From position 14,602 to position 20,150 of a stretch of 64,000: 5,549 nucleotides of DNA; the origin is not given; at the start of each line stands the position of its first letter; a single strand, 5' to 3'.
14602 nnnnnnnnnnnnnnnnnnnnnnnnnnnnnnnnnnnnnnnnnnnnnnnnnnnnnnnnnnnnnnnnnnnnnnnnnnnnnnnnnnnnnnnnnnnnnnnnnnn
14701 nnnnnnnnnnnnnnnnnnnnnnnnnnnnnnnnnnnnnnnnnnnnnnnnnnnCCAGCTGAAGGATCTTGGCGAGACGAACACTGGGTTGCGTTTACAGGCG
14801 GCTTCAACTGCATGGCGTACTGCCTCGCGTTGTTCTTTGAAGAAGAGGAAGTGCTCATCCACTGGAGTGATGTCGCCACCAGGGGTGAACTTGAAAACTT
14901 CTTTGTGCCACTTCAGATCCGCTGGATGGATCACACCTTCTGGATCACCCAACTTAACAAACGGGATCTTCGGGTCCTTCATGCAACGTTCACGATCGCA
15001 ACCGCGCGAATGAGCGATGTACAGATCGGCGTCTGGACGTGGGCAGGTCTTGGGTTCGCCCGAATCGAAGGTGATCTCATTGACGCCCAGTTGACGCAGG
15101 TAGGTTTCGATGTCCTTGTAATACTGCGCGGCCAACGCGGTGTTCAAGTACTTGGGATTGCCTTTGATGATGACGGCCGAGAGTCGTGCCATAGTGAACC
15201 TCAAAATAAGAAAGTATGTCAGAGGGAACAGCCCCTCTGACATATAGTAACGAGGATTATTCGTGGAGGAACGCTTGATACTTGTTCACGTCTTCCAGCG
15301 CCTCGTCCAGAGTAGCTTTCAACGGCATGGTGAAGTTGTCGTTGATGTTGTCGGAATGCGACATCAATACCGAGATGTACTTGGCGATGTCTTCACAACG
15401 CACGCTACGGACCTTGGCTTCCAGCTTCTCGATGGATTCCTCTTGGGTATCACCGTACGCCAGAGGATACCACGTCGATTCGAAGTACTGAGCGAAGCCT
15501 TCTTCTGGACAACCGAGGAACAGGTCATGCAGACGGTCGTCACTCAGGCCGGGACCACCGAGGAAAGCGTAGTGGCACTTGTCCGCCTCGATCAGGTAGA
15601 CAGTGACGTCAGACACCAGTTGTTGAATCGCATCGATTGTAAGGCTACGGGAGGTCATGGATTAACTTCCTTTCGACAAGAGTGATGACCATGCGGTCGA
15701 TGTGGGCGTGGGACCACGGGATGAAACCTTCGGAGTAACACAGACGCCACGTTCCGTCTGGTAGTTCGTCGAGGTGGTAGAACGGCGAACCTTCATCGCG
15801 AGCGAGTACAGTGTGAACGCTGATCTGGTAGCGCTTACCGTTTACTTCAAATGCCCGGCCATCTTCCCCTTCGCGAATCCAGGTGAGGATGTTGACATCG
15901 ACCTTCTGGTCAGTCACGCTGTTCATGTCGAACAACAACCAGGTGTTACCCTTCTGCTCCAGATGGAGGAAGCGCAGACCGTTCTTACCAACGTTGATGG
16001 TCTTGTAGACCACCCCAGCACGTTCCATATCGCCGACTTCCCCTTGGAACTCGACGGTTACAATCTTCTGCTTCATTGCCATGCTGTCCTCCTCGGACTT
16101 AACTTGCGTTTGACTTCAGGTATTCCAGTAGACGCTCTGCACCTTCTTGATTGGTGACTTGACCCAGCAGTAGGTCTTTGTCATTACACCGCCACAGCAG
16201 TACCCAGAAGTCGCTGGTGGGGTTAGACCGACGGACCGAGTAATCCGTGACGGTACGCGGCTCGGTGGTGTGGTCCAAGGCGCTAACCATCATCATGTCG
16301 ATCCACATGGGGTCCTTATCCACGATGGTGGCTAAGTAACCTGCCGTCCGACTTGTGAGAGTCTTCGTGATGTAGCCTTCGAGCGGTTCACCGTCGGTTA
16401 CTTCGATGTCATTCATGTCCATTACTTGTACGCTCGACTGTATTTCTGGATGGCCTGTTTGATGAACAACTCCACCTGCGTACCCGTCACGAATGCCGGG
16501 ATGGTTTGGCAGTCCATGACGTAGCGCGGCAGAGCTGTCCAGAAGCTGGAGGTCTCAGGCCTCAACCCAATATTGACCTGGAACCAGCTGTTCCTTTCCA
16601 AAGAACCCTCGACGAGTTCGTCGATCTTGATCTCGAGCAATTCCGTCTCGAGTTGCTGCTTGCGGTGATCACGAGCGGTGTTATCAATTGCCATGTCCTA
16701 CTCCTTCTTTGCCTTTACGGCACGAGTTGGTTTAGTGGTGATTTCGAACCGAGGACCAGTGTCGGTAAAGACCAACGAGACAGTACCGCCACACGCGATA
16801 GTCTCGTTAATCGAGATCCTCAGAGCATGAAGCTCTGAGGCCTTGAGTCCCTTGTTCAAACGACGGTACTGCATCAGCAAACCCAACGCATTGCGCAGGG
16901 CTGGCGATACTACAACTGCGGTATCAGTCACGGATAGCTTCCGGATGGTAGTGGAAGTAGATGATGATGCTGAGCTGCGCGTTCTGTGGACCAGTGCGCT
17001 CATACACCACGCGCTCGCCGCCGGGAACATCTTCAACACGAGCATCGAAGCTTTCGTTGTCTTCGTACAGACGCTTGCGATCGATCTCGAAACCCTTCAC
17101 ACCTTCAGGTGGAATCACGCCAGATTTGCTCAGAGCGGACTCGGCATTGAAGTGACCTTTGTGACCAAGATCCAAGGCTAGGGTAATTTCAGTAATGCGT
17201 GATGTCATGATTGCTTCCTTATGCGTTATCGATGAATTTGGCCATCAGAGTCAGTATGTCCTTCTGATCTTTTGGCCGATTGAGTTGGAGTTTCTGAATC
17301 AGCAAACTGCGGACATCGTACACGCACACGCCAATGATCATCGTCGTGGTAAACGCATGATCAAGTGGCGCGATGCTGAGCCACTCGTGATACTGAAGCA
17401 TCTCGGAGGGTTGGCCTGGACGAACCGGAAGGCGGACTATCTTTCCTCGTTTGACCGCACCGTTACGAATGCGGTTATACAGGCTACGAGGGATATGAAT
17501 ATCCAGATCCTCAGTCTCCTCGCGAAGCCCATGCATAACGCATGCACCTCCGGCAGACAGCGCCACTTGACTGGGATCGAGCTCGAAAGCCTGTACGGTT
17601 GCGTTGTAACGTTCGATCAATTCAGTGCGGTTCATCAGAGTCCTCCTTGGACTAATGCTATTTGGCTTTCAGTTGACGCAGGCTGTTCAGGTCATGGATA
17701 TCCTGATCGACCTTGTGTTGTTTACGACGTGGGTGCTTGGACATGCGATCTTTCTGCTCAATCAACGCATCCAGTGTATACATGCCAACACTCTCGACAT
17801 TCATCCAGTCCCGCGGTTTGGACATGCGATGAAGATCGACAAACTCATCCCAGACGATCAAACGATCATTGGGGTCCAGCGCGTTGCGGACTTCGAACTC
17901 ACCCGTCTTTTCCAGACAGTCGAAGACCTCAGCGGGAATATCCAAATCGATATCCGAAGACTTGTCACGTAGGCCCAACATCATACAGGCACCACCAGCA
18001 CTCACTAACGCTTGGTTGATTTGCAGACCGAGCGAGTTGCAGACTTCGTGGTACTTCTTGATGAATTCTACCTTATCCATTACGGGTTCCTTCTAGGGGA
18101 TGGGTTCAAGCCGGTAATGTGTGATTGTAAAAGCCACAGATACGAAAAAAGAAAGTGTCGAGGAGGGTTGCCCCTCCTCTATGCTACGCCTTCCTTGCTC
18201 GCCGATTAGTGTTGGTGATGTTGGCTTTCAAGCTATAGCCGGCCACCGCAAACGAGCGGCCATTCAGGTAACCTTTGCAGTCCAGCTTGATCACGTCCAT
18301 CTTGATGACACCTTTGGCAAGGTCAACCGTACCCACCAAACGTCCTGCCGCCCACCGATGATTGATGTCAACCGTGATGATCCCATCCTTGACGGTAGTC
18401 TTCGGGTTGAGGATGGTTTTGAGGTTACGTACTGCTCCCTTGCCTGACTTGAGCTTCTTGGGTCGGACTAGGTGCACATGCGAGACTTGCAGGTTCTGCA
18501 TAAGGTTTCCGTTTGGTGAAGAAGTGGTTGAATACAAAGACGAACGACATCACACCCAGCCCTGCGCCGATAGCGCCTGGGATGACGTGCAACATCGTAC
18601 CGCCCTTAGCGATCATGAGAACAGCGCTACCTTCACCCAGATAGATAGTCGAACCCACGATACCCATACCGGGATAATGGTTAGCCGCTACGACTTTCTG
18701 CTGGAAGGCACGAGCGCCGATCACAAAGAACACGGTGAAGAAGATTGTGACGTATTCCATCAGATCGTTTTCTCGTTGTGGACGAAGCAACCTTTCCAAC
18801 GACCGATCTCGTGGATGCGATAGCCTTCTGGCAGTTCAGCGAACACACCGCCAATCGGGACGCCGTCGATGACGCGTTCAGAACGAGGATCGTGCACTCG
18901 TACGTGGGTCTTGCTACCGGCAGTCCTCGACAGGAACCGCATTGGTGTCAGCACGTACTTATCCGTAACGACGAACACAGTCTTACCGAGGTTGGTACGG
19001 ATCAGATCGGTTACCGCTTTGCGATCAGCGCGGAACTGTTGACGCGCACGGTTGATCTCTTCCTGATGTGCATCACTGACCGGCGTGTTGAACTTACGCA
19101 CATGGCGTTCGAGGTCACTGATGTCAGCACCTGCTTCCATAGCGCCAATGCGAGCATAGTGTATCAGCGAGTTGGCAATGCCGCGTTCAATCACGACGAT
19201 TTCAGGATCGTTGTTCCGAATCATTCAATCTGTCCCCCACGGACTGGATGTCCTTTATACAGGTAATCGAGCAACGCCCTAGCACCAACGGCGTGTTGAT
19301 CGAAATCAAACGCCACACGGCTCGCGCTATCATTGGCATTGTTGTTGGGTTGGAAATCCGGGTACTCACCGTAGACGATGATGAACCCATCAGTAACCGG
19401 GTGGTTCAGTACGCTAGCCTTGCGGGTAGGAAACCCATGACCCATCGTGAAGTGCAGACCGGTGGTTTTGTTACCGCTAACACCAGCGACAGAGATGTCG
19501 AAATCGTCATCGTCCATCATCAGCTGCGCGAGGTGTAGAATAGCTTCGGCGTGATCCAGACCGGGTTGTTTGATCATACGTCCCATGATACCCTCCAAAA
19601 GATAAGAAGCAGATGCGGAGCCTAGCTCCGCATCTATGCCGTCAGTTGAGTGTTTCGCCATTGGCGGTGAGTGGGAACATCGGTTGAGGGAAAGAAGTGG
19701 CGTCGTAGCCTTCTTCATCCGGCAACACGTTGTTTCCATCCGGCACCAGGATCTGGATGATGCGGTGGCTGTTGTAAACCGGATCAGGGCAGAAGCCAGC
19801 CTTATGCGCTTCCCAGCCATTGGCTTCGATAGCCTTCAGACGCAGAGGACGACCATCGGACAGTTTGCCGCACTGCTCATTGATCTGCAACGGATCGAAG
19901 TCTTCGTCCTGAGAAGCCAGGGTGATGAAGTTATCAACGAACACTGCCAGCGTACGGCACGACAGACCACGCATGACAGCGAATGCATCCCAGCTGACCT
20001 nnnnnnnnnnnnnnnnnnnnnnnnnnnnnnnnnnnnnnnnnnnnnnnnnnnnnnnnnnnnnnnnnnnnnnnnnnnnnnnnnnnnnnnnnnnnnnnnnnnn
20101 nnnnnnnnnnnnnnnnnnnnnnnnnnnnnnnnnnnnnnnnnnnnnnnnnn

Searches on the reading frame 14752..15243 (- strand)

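Call 17: search_protein_families(library=pfam, proteins=[window:14752-15243:-], max_evalue=0.01)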
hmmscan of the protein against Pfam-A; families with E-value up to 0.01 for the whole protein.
window:14752-15243:- (164 aa): 0 families

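Call 18: search_protein_families(library=phrogs, proteins=[window:14752-15243:-], max_evalue=0.001)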
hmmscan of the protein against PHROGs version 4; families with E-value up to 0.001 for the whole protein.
window:14752-15243:- (164 aa): 1 family
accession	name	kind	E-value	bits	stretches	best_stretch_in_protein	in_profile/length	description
phrog_30942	-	unknown function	1.6e-32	113.7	1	22-153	2-132/156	-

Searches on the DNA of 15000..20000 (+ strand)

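Call 6: search_dna_similar(query=window:15000-20000:+, collection=phages, mode=near, max_rows=15)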
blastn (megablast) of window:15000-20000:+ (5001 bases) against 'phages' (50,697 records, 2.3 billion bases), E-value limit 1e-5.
No match.
